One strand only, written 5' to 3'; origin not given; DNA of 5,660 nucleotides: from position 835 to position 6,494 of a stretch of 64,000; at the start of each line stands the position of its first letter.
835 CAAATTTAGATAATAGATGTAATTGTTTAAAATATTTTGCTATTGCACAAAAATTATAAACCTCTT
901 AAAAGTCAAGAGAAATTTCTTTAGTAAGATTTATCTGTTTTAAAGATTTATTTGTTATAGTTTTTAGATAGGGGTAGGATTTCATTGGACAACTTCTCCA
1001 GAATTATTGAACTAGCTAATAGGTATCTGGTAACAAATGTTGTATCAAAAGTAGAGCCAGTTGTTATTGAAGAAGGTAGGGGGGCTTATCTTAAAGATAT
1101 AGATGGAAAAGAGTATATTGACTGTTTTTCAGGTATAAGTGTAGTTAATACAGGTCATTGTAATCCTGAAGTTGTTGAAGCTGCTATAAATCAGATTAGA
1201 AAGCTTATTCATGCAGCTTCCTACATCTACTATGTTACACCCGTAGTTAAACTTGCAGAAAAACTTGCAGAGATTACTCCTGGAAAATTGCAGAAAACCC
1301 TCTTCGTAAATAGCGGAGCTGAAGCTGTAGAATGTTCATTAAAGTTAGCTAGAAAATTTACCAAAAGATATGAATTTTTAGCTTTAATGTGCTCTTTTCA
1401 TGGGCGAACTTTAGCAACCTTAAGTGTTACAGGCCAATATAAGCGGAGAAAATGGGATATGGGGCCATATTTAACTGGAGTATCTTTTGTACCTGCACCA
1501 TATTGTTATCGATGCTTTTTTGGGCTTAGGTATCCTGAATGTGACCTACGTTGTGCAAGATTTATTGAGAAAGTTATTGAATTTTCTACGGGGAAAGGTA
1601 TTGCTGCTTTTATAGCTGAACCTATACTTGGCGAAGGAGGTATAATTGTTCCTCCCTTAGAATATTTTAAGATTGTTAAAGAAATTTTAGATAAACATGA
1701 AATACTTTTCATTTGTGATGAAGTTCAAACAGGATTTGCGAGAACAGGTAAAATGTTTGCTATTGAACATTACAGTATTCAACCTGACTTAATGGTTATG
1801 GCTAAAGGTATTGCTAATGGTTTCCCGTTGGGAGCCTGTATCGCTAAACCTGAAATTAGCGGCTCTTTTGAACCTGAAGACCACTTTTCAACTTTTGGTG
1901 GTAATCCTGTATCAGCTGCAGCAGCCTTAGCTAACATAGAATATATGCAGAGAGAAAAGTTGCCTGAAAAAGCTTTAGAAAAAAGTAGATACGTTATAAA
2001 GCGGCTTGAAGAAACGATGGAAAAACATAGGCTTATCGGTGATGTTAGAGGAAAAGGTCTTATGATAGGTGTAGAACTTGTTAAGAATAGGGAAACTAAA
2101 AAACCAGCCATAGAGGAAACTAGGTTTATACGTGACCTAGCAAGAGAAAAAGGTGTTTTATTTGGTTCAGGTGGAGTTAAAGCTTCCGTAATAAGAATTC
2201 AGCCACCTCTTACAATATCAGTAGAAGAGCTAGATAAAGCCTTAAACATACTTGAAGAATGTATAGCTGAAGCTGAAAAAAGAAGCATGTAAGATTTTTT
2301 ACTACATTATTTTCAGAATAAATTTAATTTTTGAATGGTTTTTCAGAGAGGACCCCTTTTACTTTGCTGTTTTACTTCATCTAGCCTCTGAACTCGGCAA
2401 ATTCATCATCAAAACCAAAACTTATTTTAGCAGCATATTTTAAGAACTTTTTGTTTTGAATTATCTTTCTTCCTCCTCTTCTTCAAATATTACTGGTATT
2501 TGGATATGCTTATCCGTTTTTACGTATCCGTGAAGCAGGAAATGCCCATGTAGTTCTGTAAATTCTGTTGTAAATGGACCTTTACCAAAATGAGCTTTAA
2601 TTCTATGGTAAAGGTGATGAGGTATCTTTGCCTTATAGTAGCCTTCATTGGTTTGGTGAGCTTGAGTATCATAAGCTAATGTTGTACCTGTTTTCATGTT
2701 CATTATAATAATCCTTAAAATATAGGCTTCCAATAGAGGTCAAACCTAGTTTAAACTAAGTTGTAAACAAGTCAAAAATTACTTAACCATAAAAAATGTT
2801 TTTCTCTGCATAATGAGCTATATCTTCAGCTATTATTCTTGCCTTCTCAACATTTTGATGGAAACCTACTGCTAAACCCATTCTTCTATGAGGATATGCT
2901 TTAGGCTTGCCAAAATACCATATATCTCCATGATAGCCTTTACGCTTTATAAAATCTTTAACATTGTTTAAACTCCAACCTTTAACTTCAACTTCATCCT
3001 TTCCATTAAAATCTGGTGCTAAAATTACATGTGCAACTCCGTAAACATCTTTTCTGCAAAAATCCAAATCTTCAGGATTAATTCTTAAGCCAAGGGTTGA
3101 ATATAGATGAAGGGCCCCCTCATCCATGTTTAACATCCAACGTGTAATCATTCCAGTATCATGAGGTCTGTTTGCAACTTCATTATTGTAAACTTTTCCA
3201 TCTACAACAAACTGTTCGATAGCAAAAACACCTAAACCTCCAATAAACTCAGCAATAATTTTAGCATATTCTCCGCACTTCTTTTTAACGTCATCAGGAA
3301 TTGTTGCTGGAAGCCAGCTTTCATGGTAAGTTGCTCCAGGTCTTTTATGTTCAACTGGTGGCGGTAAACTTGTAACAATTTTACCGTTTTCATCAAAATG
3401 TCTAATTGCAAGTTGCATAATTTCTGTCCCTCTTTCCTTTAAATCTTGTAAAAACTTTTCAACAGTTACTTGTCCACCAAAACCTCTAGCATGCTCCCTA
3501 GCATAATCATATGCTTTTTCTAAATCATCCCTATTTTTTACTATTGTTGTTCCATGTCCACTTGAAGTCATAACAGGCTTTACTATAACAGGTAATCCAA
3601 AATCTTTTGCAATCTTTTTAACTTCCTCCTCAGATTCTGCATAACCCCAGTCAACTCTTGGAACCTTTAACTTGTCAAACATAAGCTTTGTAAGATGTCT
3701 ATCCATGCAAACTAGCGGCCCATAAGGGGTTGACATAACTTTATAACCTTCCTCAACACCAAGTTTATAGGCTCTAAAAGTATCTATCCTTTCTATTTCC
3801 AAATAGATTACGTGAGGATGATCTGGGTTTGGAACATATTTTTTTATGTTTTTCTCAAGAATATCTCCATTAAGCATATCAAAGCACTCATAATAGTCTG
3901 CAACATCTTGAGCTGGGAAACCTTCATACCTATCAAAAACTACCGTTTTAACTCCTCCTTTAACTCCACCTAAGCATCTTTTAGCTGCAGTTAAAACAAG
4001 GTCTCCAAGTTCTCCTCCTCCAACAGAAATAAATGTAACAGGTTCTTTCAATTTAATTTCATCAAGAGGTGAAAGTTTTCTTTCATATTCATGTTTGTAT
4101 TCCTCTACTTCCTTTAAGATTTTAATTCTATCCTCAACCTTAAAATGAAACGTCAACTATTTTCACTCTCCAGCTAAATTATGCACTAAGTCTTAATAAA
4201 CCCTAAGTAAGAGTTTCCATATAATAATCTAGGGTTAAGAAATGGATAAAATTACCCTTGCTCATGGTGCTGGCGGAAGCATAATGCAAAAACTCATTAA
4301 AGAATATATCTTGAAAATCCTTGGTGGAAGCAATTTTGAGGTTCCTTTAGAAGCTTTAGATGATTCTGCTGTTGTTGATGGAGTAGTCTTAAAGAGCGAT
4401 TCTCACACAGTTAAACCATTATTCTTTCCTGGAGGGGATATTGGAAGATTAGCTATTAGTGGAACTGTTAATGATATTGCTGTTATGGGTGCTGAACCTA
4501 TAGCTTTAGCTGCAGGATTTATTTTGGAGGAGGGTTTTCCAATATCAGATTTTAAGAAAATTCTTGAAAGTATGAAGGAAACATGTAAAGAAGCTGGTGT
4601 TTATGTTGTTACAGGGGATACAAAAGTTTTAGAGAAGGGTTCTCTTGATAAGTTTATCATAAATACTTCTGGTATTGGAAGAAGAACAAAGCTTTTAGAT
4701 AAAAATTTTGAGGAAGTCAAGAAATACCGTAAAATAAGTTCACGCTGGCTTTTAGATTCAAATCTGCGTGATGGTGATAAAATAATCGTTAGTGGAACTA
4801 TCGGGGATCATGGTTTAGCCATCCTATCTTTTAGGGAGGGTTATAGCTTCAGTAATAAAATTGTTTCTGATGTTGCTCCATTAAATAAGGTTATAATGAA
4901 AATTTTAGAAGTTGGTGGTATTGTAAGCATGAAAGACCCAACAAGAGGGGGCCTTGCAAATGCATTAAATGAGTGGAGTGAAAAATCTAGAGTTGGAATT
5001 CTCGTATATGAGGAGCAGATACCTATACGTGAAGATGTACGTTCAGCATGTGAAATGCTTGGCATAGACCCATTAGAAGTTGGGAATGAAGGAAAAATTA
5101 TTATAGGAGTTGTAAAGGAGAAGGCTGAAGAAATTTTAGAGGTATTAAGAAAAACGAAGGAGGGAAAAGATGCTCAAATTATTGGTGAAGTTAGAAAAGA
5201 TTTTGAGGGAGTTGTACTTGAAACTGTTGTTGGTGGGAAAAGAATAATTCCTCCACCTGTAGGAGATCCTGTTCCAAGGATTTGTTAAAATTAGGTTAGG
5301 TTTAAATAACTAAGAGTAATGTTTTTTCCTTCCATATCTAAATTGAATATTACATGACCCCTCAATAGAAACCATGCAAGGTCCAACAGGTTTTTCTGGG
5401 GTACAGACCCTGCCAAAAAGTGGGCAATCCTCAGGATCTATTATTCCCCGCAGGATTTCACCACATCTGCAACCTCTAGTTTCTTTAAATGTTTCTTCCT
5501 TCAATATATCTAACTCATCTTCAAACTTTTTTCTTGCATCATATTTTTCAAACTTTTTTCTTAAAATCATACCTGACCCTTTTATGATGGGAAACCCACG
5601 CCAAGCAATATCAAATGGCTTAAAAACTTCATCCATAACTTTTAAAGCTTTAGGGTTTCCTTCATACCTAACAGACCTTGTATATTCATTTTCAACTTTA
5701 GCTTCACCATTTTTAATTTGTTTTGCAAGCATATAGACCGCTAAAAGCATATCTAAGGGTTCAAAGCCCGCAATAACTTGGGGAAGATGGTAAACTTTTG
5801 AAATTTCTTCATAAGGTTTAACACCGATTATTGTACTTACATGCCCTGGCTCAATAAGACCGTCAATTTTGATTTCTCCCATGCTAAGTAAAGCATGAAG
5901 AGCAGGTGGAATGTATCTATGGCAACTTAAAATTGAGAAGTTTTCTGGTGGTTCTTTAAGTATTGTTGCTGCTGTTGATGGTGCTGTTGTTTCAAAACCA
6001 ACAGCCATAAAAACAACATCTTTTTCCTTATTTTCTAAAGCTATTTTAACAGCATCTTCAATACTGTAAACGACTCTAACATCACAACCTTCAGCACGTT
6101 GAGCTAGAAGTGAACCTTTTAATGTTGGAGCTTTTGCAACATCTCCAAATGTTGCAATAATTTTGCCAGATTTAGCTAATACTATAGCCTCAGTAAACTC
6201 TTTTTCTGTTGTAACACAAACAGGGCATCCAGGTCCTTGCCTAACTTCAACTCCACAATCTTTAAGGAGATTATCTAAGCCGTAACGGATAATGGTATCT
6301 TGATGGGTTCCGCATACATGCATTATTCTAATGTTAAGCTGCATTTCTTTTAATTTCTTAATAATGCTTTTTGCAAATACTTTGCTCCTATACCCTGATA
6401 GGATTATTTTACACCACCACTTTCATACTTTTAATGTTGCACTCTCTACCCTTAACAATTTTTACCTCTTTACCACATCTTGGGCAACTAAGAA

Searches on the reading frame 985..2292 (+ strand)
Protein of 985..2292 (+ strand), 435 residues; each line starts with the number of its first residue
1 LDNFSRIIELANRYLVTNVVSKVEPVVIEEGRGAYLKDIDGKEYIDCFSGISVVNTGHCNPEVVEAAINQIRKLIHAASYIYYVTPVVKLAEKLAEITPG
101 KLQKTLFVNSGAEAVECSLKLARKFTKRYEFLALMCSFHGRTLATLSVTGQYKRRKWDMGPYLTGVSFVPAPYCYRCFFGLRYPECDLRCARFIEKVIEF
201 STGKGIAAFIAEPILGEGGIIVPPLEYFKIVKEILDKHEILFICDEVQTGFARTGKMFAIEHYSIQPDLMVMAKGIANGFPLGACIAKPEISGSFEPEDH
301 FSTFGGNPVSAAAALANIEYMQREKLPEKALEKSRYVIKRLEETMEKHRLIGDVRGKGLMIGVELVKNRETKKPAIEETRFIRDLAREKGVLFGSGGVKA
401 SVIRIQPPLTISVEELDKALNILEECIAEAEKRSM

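Call 65: search_protein_families(library=pfam, proteins=[window:985-2292:+], max_evalue=0.00001)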
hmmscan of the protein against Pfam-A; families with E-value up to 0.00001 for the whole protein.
window:985-2292:+ (435 aa): 1 family
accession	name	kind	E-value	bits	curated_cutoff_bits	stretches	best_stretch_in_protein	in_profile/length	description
PF00202.27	Aminotran_3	-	2e-117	392.7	30.5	1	23-427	8-403/403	Aminotransferase class-III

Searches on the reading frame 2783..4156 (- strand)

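Call 3: search_protein_families(library=pfam, proteins=[window:2783-4156:-], max_evalue=0.01)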
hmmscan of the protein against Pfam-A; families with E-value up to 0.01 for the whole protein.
window:2783-4156:- (457 aa): 7 families
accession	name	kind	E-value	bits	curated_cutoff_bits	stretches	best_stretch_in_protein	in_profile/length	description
PF02222.28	ATP-grasp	-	2e-35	122.5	27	1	159-338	2-170/179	ATP-grasp domain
PF02786.22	CPSase_L_D2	-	2.1e-13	50.7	19.8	1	152-248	1-101/211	Carbamoyl-phosphate synthase L chain, ATP binding domain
PF07478.18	Dala_Dala_lig_C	-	7.1e-11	42.4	24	1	174-331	23-176/204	D-ala D-ala ligase C-terminus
PF21244.3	PurT_C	-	4.5e-06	26.5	26.7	1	410-447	28-65/68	PurT, C-terminal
PF01071.24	GARS_A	-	6.2e-05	23.4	27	1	154-273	4-117/194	Phosphoribosylglycinamide synthetase, ATP-grasp (A) domain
PF13535.11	ATP-grasp_4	-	0.0021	18.1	27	1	187-224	2-39/160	ATP-grasp domain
PF08443.16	RimK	-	0.0095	16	21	0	167-217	22-70/188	RimK-like ATP-grasp domain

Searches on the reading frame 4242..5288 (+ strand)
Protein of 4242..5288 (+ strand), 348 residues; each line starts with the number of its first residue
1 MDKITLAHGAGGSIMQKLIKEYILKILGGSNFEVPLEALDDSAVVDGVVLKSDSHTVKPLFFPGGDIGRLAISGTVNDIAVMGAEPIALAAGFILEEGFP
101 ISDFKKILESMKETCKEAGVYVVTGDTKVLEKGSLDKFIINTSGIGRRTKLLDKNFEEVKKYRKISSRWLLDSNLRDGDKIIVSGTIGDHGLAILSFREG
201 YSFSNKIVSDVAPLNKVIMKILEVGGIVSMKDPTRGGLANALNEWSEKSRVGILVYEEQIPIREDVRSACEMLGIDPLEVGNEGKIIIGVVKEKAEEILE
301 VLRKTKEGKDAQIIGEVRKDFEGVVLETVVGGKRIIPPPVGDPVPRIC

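Call 3: search_protein_families(library=pfam, proteins=[window:4242-5288:+], max_evalue=0.01)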
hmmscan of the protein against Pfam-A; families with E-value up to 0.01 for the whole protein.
window:4242-5288:+ (348 aa): 2 families
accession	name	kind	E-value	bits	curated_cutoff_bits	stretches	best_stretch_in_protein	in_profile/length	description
PF02769.27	AIRS_C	-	3.3e-28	99.2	23.1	1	176-323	1-151/156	AIR synthase related protein, C-terminal domain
PF00586.29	AIRS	-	7.1e-24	84.8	24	1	40-147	2-111/112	AIR synthase related protein, N-terminal domain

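Call 4: search_protein_families(library=ncbifam, proteins=[window:4242-5288:+], max_evalue=0.01)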
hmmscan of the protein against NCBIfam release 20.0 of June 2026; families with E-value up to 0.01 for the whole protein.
window:4242-5288:+ (348 aa): 14 families
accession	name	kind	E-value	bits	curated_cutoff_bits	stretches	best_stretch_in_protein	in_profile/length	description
TIGR02124.1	hypE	equivalog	2.2e-119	398.4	251.6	1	3-348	1-332/332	hydrogenase expression/formation protein HypE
NF004353.0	PRK05731.2-2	equivalog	3.9e-23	82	301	1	65-324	52-283/311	thiamine-phosphate kinase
TIGR01379.1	thiL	equivalog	7e-22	77.8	184.15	2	31-147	16-135/320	thiamine-phosphate kinase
NF004351.0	PRK05731.1-4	equivalog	3.4e-16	59.3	324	2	40-128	48-135/321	thiamine-phosphate kinase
TIGR00476.1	selD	equivalog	1.1e-09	38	125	1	8-127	9-137/311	selenide, water dikinase SelD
TIGR01736.1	FGAM_synth_II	equivalog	4.5e-08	31.9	525.75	1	216-321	236-334/718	phosphoribosylformylglycinamidine synthase subunit PurL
NF002290.1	PRK01213.1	equivalog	6.7e-08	31.2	648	1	217-321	236-333/723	phosphoribosylformylglycinamidine synthase subunit PurL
NF002098.0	PRK00943.1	equivalog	2.4e-07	30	299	1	30-126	40-140/347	selenide, water dikinase SelD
TIGR03267.1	methan_mark_2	hypoth_equivalog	5.6e-06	25.6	365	0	173-321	160-299/323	methanogenesis marker 2 protein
NF010705.0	PRK14105.1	equivalog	1e-05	24.6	291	1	40-128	48-139/345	selenide, water dikinase SelD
TIGR00878.1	purM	equivalog_domain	2e-05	24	236.35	1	68-130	78-139/332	phosphoribosylformylglycinamidine cyclo-ligase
NF004354.0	PRK05731.2-3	equivalog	6.5e-05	22.4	204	1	40-131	18-113/273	thiamine-phosphate kinase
NF010690.0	PRK14090.1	equivalog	6.7e-05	21.4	1047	1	70-319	84-314/601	phosphoribosylformylglycinamidine synthase subunit PurL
TIGR04049.1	AIR_rel_sll0787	hypoth_equivalog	0.002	17.2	321.3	1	75-132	83-137/318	sll0787 family AIR synthase-like protein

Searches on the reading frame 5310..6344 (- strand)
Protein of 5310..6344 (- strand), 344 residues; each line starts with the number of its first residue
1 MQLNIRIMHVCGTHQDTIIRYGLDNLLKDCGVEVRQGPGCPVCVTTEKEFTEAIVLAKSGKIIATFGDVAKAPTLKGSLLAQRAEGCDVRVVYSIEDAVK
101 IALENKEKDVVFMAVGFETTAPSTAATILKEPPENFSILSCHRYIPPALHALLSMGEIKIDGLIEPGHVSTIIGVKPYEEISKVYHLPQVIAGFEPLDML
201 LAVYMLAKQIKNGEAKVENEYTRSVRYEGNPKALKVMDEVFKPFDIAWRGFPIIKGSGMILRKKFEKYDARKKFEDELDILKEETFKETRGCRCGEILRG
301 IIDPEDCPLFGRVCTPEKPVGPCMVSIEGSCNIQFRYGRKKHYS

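Call 3: search_protein_families(library=pfam, proteins=[window:5310-6344:-], max_evalue=0.01)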
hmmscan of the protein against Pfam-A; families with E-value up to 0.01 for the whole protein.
window:5310-6344:- (344 aa): 1 family
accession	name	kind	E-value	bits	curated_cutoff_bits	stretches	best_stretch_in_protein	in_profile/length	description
PF01924.21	HypD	-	5.3e-138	460.4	25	1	4-338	19-351/351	Hydrogenase formation hypA family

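Call 4: search_protein_families(library=ncbifam, proteins=[window:5310-6344:-], max_evalue=0.01)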
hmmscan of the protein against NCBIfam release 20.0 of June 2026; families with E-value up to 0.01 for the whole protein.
window:5310-6344:- (344 aa): 1 family
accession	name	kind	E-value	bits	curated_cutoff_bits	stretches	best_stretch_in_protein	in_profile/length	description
TIGR00075.1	hypD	equivalog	3.9e-142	473.5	192.8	1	4-340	33-369/372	hydrogenase formation protein HypD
